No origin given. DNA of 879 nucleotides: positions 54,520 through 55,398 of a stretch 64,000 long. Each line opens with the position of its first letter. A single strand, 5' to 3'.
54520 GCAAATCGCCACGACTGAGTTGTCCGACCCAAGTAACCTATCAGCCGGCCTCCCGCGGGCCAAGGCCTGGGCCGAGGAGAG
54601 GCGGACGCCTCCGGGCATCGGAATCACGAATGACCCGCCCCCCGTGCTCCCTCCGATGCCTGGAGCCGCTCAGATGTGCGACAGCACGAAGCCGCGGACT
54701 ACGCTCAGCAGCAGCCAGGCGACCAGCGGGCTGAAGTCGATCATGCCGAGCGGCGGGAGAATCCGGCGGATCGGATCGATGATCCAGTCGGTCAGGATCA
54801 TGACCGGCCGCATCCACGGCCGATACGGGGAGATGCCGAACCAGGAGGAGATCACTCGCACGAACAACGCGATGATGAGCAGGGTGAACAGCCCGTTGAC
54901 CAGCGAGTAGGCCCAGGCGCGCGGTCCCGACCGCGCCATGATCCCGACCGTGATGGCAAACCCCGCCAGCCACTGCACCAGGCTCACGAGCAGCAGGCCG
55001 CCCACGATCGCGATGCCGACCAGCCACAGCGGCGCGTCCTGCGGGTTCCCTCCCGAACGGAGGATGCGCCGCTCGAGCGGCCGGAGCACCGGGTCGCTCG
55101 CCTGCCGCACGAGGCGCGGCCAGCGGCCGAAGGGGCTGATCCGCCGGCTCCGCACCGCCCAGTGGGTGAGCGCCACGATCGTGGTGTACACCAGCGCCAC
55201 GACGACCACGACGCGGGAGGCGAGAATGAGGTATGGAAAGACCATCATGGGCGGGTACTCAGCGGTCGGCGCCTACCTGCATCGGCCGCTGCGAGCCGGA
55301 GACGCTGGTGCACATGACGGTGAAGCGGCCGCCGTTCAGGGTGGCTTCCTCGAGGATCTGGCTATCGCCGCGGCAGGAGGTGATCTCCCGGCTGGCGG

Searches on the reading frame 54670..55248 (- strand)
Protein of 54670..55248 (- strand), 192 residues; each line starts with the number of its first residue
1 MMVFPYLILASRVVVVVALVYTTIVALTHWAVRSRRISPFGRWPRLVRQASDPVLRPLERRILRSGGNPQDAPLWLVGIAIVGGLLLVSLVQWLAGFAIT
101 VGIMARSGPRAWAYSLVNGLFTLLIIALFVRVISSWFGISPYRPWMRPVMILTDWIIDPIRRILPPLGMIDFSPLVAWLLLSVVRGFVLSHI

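Call 10: find_encoding_contigs(protein=window:54670-55248:-, flank=10000, max_places=1)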
Protein window:54670-55248:- (192 aa): 23 contigs read that carry it; 1 place shown.
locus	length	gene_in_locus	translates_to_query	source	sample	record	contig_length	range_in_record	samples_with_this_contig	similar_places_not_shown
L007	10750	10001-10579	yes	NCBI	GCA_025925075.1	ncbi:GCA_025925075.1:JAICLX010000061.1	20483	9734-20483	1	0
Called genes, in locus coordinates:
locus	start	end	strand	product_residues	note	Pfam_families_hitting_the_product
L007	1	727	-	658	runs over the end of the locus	PF02985:HEAT (faint), PF12717:Cnd1 (faint), PF13513:HEAT_EZ (faint), PF13646:HEAT_2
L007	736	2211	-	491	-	PF00672:HAMP, PF00015:MCPsignal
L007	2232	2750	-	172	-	PF01584:CheW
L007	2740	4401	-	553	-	PF01627:Hpt, PF02895:H-kinase_dim (weak), PF02518:HATPase_c, PF01584:CheW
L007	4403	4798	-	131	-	PF00072:Response_reg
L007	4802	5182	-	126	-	PF00072:Response_reg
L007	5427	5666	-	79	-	PF13490:zf-HC2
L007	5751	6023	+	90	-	-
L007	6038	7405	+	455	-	PF03606:DcuC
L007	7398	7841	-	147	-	PF21352:Zn_ribbon_Thio2 (weak), PF00085:Thioredoxin, PF13098:Thioredoxin_2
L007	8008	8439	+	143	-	PF00583:Acetyltransf_1, PF13673:Acetyltransf_10 (weak), PF13508:Acetyltransf_7 (weak)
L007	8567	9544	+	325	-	PF03405:FA_desaturase_2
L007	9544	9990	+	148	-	-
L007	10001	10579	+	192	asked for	PF02325:CCB3_YggT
